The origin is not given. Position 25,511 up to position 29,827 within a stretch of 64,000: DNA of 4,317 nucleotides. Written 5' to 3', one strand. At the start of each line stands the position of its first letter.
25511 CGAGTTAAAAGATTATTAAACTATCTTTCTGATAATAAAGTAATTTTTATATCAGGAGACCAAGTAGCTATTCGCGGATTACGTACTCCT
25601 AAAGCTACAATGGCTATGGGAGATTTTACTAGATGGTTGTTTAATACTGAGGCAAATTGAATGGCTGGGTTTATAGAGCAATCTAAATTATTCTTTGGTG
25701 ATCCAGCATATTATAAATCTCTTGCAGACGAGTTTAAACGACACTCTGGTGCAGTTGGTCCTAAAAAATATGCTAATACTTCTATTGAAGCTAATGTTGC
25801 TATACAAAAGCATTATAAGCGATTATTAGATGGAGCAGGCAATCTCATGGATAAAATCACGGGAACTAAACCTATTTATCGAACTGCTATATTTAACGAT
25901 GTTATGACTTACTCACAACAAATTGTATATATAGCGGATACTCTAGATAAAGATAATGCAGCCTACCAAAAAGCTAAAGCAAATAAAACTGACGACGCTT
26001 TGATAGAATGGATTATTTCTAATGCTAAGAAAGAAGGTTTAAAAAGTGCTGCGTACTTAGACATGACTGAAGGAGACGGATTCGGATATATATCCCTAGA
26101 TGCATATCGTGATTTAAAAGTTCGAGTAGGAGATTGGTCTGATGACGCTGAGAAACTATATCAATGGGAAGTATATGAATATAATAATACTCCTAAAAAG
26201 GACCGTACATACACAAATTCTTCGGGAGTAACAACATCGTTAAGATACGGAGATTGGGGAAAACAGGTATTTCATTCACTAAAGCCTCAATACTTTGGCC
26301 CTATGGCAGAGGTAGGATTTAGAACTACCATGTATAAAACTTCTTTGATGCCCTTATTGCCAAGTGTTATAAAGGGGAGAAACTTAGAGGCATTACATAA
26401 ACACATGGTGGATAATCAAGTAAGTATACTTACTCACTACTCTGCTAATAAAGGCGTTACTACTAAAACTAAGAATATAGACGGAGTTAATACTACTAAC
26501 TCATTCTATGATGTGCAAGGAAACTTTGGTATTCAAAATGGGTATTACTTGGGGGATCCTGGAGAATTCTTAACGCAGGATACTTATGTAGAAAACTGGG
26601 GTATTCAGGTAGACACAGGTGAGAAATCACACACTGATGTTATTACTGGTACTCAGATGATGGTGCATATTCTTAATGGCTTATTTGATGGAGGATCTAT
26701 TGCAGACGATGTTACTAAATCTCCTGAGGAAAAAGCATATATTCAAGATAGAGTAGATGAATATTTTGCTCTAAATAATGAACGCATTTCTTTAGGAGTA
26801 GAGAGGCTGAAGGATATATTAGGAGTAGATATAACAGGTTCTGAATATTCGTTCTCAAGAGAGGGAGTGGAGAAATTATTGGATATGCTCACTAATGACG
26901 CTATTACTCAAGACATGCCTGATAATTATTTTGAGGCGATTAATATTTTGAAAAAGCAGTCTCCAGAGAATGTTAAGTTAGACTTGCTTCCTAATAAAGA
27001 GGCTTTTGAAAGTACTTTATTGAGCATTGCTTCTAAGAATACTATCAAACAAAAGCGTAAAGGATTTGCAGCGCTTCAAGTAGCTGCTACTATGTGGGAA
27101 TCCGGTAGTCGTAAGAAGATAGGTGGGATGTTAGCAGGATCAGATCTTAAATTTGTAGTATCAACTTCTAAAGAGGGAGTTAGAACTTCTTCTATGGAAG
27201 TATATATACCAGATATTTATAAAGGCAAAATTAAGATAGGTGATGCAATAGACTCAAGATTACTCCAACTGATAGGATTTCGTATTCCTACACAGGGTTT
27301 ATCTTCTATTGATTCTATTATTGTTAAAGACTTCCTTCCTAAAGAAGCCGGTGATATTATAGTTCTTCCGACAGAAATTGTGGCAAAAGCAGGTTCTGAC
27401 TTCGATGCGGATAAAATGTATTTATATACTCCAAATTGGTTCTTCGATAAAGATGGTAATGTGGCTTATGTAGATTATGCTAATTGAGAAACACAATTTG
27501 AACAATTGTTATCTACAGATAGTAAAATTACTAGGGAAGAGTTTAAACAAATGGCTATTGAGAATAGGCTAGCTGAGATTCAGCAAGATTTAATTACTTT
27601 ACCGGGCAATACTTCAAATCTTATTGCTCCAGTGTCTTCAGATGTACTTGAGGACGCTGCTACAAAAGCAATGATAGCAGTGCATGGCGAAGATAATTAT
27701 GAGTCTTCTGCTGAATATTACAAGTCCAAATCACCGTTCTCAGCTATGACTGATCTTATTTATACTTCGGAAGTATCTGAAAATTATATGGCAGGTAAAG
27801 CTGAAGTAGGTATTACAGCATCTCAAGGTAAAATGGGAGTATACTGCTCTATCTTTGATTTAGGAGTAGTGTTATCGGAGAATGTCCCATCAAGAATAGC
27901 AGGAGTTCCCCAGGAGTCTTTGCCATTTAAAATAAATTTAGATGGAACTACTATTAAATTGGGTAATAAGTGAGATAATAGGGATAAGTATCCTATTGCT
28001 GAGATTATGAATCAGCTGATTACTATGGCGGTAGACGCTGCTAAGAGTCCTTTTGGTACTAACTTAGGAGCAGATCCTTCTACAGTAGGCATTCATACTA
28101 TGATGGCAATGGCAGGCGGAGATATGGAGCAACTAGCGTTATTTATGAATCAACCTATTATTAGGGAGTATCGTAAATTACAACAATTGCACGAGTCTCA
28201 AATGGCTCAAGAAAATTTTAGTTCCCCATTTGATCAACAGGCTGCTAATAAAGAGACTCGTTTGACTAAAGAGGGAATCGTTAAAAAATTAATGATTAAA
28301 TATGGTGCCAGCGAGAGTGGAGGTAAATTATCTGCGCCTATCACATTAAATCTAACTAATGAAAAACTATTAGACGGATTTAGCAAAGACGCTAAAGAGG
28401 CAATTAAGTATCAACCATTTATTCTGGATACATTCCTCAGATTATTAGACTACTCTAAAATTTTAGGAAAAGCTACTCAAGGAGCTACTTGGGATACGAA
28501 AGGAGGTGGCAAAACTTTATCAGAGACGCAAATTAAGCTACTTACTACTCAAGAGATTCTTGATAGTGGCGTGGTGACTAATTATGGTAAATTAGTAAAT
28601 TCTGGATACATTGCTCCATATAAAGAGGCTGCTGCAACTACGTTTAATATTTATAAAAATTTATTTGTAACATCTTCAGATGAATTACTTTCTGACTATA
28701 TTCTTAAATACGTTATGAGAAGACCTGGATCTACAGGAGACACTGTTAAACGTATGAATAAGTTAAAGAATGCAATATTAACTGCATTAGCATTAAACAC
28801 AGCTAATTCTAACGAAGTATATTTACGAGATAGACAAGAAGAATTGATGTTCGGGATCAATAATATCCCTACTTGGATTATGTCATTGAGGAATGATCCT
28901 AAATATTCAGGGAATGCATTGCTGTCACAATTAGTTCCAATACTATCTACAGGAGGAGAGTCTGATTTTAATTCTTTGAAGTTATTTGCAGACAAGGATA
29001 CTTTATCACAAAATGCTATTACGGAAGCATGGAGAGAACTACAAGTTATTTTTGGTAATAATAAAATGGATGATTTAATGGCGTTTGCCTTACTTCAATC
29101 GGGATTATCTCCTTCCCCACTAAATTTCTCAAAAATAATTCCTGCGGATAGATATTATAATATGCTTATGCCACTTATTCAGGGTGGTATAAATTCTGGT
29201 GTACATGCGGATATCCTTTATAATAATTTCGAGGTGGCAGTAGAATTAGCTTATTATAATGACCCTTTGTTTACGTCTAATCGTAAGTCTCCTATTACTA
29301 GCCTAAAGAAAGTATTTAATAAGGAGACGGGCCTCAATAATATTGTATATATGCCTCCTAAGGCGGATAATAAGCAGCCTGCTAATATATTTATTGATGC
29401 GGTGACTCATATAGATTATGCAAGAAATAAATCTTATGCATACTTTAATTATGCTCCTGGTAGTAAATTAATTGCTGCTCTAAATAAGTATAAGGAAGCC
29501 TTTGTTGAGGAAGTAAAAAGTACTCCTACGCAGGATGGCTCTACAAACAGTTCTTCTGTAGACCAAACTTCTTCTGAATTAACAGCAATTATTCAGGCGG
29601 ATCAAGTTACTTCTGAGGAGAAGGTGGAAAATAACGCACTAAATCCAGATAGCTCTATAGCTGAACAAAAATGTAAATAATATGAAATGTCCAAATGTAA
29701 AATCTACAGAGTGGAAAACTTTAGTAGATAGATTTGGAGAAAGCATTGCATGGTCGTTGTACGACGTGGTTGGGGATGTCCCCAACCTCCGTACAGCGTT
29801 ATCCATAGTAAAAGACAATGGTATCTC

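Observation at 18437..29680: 3747-aa late protein with a beta-prime-like DFDADKM catalytic motif: candidate virion-packaged RNA polymerase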

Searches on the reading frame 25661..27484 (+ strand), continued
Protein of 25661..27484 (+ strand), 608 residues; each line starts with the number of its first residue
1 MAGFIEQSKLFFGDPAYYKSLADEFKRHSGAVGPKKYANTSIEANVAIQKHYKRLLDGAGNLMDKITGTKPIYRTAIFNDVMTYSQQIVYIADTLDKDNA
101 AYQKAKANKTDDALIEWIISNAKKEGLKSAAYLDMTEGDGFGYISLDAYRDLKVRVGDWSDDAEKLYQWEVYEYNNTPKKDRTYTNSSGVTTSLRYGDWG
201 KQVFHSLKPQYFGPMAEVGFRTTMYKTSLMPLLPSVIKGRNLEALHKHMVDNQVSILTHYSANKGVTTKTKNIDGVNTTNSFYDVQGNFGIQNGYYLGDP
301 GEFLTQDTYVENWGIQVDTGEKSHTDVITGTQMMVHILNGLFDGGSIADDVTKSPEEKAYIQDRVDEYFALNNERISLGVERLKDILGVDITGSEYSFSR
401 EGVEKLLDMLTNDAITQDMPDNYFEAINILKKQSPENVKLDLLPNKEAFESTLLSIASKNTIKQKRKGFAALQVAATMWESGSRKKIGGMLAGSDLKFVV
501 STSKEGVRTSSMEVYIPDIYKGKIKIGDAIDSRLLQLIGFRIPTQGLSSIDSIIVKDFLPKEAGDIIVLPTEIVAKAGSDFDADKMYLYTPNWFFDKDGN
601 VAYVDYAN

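Call 72: predict_structure(alignment_id=A3)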
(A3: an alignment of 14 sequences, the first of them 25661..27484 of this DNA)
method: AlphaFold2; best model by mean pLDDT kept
length: 608 residues; sequences in the alignment: 14
mean_pLDDT: 69.1   pTM: 0.64
mean pLDDT of the five models: 69.1, 63.9, 60.6, 59.6, 59.1
residues with pLDDT >= 90: 50; 70-90: 259; 50-70: 224; < 50: 75
segments of 3 or more residues with pLDDT < 50: 1-7, 29-33, 297-300, 321-337, 462-467, 485-491, 529-531, 533-539, 542-549, 605-608
pLDDT, mean of each block of 10 residues (from residue 1): 42 59 54 63 83 83 84 85 72 86 91 83 85 69 90 86 92 92 89 89 80 77 78 85 86 87 60 57 69 50 77 70 42 47 67 74 73 66 71 69 75 68 69 63 59 56 47 63 47 59 59 72 56 49 47 69 74 61 55 55 48
secondary structure, 60 per line:
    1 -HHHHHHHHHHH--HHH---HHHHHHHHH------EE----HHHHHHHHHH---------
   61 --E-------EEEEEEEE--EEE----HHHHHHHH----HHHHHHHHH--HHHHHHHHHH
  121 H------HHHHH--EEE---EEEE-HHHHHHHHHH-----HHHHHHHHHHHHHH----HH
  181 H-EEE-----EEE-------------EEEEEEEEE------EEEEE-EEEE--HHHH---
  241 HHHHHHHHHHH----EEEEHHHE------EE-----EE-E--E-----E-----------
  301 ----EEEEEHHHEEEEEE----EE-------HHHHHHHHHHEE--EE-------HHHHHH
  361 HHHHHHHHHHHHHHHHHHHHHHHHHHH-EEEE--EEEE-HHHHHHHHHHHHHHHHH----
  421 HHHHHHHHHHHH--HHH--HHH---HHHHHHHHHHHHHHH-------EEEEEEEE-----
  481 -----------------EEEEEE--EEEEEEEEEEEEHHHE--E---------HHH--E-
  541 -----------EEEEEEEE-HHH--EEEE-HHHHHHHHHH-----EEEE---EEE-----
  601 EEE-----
elements in order: H2-12 H21-29 H42-51 E71-78 E81-83 H88-95 H100-108 H111-121 H128-132 E135-137 E141-144 H146-155 H161-174 E183-185 E191-193 E207-215 E222-226 E228-231 H234-237 H241-251 E256-259 E305-309 E313-318 H332-341 H355-387 E389-392 E395-398 H400-416 H421-432 H446-460 E468-475 E498-503 E506-517 E552-559 E566-569 H571-580 E586-589 E593-595 E601-603

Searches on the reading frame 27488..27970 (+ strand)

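Call 6: search_protein_families(library=pfam, proteins=[window:27488-27970:+], max_evalue=1)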
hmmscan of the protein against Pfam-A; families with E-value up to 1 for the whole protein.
window:27488-27970:+ (161 aa): 1 family
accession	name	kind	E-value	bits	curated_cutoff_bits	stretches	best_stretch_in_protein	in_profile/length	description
PF20409.4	SnoaL_5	-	0.0063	17.4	24.1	1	17-79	8-67/118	SnoaL-like domain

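Call 7: search_protein_families(library=phrogs, proteins=[window:27488-27970:+], max_evalue=0.01)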
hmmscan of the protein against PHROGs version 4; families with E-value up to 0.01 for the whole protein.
window:27488-27970:+ (161 aa): 1 family
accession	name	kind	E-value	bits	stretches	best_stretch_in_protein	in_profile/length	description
phrog_35506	-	unknown function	0.002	17.9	1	11-129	30-157/558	-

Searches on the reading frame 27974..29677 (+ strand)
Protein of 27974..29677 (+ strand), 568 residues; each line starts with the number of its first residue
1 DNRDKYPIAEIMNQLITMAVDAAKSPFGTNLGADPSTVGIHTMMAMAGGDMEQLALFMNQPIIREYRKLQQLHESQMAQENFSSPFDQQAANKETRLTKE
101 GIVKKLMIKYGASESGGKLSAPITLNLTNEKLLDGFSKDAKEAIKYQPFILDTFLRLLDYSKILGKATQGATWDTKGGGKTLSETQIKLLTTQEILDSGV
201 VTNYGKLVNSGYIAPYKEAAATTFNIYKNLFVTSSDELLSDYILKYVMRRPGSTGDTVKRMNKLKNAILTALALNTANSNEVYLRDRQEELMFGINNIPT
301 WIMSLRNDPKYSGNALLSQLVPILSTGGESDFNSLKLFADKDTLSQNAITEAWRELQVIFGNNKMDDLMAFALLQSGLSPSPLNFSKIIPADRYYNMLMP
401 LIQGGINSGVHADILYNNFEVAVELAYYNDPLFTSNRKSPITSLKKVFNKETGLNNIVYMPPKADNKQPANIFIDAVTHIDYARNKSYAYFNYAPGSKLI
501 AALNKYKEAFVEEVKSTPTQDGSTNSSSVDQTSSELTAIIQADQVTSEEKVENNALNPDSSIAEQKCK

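Call 6: search_protein_families(library=pfam, proteins=[window:27974-29677:+], max_evalue=1)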
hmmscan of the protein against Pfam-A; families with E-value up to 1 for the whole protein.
window:27974-29677:+ (568 aa): 0 families

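Call 7: search_protein_families(library=phrogs, proteins=[window:27974-29677:+], max_evalue=0.01)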
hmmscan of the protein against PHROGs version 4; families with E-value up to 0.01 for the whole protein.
window:27974-29677:+ (568 aa): 0 families

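Call 87: search_solved_structures(query=window:27974-29677:+, max_evalue=1)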
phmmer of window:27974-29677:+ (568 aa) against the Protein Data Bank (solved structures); distinct sequences matched with E-value up to 1: 1.
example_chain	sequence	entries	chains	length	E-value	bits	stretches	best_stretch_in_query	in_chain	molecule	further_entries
6rxt_UH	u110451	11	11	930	0.24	13.4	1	146-258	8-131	Utp8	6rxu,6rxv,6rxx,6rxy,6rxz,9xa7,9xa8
